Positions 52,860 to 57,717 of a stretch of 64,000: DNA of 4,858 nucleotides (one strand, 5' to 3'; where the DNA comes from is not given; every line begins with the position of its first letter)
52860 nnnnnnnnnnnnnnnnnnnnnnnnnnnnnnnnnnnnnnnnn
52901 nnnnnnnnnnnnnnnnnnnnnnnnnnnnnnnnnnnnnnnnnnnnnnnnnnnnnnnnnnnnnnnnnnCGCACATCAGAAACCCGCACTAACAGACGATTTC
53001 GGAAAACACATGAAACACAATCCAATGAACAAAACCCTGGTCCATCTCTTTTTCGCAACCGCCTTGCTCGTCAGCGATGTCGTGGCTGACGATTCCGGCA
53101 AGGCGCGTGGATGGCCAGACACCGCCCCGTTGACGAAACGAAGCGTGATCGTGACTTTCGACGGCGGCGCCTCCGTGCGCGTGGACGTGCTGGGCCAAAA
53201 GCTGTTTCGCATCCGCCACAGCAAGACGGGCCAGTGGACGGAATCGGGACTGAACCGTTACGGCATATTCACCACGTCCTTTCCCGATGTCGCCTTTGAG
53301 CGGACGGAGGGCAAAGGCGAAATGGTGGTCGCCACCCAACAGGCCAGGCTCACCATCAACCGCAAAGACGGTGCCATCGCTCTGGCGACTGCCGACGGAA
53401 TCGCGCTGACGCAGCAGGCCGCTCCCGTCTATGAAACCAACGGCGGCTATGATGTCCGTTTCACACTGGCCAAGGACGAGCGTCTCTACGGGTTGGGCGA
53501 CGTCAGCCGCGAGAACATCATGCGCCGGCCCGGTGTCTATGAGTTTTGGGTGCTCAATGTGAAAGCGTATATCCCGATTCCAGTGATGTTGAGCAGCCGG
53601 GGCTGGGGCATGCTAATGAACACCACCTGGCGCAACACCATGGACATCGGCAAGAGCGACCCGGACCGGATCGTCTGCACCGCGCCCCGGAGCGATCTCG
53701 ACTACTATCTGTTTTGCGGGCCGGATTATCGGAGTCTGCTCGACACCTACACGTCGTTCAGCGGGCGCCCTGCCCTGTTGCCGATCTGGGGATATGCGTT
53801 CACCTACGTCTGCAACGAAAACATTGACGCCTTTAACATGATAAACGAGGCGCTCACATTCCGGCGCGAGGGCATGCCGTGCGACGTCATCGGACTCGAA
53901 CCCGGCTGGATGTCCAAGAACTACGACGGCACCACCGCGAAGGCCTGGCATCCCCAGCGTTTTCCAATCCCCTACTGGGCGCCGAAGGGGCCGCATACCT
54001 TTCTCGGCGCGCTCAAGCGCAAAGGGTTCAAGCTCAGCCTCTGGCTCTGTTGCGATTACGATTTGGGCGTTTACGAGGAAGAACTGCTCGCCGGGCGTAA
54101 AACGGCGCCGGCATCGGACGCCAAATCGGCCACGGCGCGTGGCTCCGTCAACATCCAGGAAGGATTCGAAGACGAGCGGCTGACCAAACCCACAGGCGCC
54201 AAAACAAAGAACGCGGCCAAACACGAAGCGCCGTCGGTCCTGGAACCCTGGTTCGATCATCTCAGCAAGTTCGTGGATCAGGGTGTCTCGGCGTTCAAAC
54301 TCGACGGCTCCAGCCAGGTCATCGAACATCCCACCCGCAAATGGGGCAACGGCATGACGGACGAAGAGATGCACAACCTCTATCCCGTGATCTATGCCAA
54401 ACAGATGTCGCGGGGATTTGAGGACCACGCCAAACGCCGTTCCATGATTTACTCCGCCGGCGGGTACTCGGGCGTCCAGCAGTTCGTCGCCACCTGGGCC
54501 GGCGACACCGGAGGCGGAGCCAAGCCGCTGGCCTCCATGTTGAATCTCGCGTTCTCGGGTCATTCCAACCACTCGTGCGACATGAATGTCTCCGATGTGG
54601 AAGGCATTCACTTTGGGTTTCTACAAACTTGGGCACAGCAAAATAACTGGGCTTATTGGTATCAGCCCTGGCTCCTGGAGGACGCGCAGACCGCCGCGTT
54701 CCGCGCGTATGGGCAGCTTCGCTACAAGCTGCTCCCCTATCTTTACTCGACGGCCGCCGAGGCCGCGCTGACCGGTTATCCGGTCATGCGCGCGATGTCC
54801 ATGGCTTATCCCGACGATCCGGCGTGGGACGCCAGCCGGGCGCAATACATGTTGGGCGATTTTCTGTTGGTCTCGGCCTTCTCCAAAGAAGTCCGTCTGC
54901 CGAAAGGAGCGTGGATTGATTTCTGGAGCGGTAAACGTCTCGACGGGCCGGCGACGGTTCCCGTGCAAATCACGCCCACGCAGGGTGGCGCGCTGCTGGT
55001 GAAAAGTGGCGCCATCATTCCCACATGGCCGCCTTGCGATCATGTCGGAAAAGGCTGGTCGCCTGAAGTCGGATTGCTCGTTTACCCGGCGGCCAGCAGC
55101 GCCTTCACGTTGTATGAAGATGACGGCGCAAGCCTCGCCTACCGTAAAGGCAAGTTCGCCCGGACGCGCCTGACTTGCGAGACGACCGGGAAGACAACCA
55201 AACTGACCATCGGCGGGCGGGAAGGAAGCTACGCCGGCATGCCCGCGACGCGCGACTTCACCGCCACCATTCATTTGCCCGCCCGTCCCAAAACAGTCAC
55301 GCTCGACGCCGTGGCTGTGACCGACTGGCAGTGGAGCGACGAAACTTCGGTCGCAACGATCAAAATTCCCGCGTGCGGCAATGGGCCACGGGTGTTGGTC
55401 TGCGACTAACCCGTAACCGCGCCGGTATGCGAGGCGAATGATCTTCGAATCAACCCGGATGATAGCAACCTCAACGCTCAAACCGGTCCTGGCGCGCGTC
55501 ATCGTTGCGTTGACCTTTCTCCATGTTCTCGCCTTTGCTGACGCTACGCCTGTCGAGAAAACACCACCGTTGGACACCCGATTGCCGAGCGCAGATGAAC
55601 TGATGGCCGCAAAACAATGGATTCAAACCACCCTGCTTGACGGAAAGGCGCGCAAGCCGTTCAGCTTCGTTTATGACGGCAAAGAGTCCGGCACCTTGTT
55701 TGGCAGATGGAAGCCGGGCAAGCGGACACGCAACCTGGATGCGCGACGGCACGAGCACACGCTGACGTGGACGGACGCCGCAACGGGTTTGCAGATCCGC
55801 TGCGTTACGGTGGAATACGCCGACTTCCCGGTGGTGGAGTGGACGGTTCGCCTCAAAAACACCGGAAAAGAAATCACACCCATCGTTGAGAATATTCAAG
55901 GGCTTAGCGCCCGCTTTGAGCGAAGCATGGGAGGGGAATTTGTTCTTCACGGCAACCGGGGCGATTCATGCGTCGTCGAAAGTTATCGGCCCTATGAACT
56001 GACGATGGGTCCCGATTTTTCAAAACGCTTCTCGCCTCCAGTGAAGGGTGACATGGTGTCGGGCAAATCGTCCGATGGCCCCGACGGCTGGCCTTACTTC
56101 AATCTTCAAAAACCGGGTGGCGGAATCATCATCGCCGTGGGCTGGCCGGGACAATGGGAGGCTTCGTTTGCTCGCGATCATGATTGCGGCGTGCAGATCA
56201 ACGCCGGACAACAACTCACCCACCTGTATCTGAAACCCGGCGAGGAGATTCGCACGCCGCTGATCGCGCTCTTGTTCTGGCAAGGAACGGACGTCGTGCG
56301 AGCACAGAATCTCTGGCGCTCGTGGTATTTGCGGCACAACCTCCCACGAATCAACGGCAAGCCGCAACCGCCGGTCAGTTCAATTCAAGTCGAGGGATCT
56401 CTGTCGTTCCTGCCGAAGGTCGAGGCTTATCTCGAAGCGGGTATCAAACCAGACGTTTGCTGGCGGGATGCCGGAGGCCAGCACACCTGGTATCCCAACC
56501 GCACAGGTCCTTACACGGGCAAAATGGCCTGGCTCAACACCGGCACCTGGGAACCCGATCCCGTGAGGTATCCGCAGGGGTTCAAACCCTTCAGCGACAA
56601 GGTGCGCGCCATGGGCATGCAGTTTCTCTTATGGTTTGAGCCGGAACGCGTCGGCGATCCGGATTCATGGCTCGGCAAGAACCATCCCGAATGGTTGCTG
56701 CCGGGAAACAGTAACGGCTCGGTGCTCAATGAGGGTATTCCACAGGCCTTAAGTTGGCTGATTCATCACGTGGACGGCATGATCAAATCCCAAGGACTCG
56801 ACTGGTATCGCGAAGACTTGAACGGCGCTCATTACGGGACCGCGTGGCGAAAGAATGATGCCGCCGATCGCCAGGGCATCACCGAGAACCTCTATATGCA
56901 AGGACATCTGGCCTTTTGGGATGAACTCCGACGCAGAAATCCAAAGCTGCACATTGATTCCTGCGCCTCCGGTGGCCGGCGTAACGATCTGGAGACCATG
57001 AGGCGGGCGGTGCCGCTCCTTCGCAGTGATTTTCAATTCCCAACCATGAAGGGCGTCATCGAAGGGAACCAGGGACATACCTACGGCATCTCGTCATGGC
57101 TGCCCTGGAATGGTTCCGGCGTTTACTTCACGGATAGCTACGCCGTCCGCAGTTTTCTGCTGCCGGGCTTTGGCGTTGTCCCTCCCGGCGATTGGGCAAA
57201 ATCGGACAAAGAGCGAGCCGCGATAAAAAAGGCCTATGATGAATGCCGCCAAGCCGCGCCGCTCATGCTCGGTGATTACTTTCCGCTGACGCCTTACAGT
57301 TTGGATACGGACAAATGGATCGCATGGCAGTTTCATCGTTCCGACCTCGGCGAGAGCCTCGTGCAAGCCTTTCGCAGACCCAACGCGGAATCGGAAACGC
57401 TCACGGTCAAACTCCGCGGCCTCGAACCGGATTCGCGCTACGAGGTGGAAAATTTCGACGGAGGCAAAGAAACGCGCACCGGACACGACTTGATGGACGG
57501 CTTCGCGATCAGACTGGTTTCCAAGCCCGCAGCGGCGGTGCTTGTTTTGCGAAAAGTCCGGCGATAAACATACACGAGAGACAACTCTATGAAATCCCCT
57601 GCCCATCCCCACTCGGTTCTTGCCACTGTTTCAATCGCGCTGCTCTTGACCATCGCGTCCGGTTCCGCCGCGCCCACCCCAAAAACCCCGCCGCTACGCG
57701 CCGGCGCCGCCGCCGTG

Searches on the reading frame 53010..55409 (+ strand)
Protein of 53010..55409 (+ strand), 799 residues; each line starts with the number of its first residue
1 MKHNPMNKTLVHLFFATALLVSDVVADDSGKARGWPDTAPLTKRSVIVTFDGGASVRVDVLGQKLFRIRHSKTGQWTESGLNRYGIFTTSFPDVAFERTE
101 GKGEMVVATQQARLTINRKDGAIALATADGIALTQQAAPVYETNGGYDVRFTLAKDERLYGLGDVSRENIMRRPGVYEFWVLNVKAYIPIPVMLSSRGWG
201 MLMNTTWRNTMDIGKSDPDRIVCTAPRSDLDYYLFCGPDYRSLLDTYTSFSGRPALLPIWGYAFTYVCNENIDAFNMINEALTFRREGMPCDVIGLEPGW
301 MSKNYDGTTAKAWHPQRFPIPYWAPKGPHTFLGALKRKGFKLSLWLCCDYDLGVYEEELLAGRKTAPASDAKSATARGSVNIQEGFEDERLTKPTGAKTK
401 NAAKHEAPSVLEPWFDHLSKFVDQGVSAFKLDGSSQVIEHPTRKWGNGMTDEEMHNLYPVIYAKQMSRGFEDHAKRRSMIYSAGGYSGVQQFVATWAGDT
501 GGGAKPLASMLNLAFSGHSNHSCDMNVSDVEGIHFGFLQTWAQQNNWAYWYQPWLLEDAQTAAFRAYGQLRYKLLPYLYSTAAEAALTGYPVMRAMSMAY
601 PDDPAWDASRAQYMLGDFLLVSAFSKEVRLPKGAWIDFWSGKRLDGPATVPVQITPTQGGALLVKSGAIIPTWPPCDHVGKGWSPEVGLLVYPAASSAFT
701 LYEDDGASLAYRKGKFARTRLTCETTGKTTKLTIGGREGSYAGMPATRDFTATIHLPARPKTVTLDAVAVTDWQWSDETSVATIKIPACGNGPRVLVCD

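Call 38: search_protein_families(library=pfam, proteins=[window:53010-55409:+], max_evalue=0.001)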
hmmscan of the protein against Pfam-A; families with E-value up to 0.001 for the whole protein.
window:53010-55409:+ (799 aa): 4 families
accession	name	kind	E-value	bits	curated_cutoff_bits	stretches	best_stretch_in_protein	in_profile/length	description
PF01055.32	Glyco_hydro_31_2nd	-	4.6e-29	102.2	23.5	1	254-580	1-327/328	Glycosyl hydrolases family 31 TIM-barrel domain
PF17137.9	DUF5110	-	1.2e-22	80.2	27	1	688-755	3-69/71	Domain of unknown function (DUF5110)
PF21365.3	Glyco_hydro_31_3rd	-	2.2e-14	54.1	24.4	1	589-670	1-87/87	Glycosyl hydrolase family 31 C-terminal domain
PF13802.12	Gal_mutarotas_2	-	6.4e-13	49.8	27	1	56-212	2-184/184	Glycosyl hydrolase 31 N-terminal galactose mutarotase-like domain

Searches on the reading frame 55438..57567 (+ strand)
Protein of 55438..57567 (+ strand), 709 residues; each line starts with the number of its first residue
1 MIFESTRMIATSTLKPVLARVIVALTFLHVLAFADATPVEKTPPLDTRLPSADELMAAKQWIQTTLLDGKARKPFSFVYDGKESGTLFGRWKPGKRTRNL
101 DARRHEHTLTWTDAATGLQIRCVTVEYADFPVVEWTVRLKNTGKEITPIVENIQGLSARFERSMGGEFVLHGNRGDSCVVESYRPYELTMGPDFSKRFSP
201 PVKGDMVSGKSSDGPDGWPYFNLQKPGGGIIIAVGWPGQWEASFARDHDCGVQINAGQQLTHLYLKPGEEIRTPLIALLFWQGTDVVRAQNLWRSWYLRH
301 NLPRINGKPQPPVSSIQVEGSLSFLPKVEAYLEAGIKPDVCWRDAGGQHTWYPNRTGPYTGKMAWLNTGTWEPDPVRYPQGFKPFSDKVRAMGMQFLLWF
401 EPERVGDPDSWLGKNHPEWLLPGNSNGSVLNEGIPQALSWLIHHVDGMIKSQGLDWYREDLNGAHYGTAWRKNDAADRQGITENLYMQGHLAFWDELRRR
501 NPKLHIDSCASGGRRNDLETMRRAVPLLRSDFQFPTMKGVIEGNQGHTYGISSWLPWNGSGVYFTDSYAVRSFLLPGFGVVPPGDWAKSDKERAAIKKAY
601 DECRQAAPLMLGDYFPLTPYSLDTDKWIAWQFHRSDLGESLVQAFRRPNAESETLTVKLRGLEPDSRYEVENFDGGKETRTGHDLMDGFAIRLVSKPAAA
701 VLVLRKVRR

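Call 38: search_protein_families(library=pfam, proteins=[window:55438-57567:+], max_evalue=0.001)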
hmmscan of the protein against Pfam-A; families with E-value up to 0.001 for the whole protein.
window:55438-57567:+ (709 aa): 2 families
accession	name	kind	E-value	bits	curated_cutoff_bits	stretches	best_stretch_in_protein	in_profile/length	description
PF02065.24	Melibiase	-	4.1e-21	75.8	27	1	369-531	93-260/347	Melibiase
PF16874.11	Glyco_hydro_36C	-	1.9e-07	31.9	27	1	627-688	1-61/77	Glycosyl hydrolase family 36 C-terminal domain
